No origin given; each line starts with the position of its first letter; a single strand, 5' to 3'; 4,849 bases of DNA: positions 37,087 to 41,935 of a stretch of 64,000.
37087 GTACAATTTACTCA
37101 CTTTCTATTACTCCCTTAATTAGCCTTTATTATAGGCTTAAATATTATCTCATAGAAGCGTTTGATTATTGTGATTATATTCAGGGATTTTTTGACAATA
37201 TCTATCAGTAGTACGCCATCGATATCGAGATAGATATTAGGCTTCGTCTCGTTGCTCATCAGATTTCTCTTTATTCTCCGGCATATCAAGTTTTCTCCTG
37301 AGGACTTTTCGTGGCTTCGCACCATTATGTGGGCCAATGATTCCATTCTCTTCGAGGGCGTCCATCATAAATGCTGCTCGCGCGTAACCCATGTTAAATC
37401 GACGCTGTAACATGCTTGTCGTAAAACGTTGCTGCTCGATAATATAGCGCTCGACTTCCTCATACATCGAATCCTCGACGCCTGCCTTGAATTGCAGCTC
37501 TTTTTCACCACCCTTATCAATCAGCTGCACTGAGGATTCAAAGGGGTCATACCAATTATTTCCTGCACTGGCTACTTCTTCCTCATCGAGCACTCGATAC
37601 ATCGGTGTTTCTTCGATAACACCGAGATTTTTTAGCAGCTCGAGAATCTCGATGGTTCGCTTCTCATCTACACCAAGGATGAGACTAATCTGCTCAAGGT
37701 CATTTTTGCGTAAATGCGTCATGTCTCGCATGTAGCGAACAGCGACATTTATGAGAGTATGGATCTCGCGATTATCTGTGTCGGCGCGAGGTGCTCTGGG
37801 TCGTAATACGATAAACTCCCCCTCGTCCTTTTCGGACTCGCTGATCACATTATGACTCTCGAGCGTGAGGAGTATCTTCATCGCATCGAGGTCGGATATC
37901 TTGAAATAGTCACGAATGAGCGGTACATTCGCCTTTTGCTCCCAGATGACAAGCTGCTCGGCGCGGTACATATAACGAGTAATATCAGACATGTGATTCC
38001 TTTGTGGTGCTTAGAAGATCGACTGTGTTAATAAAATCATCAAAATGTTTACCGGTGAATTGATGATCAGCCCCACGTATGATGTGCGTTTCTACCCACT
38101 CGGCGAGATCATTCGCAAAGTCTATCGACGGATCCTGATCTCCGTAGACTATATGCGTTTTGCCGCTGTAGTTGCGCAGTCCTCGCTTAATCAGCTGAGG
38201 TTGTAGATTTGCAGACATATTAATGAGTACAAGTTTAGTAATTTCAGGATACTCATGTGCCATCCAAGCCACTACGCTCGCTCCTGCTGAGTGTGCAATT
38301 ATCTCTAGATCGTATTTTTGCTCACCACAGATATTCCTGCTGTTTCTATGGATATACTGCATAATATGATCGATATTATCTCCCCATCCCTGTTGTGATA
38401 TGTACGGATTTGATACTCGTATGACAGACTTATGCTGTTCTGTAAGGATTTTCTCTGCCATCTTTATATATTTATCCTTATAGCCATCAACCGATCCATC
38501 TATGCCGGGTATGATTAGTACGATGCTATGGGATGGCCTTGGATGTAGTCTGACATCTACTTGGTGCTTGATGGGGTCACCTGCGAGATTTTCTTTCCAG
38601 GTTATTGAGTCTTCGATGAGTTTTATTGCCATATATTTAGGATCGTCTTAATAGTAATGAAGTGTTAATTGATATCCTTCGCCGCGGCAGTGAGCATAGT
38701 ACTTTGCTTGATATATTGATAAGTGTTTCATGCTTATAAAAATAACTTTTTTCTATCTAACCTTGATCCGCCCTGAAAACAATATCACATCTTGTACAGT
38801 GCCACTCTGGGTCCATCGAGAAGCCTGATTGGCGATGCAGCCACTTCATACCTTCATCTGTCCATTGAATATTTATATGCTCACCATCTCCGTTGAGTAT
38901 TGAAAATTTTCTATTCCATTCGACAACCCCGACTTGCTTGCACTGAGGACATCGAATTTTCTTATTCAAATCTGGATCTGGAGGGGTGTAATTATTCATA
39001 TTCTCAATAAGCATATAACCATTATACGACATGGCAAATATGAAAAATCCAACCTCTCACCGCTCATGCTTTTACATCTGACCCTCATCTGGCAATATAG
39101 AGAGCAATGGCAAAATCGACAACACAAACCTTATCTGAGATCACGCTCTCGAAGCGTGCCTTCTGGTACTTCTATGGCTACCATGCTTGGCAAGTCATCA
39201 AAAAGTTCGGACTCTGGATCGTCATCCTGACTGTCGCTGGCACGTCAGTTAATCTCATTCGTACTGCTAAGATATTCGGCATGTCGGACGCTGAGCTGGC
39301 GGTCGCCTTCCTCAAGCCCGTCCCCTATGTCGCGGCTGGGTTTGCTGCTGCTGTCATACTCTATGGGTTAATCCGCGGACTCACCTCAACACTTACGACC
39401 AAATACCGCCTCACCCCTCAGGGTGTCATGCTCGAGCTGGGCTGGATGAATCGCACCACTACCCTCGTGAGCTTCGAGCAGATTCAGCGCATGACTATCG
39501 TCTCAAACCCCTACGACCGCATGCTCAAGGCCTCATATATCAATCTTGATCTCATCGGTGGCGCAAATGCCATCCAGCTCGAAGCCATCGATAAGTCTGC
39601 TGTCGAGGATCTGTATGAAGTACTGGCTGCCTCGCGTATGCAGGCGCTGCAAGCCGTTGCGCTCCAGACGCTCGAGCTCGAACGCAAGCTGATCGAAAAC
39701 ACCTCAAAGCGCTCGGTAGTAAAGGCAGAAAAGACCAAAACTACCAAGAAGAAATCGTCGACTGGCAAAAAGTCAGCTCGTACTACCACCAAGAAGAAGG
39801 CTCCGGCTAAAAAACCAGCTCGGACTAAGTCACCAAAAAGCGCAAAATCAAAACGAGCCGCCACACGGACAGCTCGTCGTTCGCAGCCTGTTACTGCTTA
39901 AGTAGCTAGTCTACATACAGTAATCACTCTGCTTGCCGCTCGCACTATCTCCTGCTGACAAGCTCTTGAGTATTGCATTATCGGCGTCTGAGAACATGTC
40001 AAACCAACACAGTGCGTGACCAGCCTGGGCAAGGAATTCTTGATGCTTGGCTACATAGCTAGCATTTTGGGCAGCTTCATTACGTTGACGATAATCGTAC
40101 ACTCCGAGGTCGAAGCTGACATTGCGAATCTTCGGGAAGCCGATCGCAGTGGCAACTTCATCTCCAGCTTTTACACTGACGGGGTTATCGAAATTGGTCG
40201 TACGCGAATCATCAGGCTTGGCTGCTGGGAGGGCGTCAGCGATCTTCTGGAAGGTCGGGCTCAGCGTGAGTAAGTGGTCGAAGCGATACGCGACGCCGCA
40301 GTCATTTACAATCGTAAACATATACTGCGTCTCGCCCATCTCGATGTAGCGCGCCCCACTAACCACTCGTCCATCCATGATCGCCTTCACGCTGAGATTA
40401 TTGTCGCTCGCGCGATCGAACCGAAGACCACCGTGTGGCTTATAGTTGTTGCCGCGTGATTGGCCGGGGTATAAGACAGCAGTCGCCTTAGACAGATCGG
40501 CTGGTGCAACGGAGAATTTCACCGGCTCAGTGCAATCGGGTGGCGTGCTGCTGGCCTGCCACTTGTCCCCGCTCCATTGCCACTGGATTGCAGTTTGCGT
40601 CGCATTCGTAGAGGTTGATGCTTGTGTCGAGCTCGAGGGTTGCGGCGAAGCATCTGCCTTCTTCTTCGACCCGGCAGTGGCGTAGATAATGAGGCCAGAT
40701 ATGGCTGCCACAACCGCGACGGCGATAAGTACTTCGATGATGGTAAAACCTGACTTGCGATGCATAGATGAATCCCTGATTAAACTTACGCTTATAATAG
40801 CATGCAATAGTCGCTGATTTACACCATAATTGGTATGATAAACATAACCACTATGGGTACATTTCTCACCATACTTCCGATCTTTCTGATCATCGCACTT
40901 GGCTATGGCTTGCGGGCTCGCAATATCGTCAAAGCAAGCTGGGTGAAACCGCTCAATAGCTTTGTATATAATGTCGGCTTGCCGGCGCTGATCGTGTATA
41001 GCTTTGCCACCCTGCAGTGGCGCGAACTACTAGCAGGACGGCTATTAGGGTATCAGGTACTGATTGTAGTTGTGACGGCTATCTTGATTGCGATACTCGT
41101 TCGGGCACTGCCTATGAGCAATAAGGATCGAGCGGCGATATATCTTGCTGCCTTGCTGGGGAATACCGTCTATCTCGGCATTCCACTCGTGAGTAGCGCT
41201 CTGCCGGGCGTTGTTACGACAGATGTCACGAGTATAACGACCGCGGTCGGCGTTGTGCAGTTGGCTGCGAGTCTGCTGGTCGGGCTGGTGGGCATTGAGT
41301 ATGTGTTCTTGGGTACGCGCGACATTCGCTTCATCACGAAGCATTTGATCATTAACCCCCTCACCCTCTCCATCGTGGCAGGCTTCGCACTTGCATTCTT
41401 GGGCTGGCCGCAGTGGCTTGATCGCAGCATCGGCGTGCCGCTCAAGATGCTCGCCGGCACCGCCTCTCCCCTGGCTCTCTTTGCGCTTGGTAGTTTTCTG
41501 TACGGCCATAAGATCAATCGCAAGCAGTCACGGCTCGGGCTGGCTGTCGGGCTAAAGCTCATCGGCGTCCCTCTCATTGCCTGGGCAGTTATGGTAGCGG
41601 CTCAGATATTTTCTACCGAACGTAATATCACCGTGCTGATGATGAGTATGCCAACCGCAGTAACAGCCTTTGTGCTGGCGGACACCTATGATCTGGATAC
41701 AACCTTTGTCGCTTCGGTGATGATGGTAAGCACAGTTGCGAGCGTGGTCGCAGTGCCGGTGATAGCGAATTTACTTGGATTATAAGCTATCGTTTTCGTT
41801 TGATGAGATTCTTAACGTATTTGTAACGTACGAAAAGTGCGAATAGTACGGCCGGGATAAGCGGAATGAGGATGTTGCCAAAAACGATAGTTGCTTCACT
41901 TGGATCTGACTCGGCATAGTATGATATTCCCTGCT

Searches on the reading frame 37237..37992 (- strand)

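Call 37: search_protein_families(library=pfam, proteins=[window:37237-37992:-], max_evalue=0.0001)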
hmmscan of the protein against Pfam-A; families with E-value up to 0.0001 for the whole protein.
window:37237-37992:- (251 aa): 2 families
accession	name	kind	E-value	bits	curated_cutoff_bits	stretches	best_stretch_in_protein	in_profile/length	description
PF09397.16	FtsK_gamma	-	9.5e-29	99.4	30.6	1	173-231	3-61/63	Ftsk gamma domain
PF14394.12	DUF4423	-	1.4e-05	25.4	30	0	93-130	34-70/165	Domain of unknown function (DUF4423)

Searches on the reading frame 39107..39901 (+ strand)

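Call 37: search_protein_families(library=pfam, proteins=[window:39107-39901:+], max_evalue=0.0001)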
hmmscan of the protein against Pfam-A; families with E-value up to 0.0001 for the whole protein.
window:39107-39901:+ (264 aa): 1 family
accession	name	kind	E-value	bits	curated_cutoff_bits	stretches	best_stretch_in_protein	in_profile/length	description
PF03703.20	bPH_2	-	1.6e-13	51.1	22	1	97-171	3-76/78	Bacterial PH domain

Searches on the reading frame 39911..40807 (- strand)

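Call 37: search_protein_families(library=pfam, proteins=[window:39911-40807:-], max_evalue=0.0001)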
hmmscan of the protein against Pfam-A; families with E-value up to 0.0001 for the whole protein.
window:39911-40807:- (298 aa): 1 family
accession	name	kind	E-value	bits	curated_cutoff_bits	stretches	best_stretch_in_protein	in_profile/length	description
PF07963.17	N_methyl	-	1.2e-05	25.1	21.2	1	15-40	1-26/27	Prokaryotic N-terminal methylation motif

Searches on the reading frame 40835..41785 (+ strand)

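Call 37: search_protein_families(library=pfam, proteins=[window:40835-41785:+], max_evalue=0.0001)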
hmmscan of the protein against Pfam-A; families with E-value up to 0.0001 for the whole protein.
window:40835-41785:+ (316 aa): 1 family
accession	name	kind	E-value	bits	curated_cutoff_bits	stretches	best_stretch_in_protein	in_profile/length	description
PF03547.23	Mem_trans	-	2.6e-32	112.3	25.7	2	166-310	195-342/343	Membrane transport protein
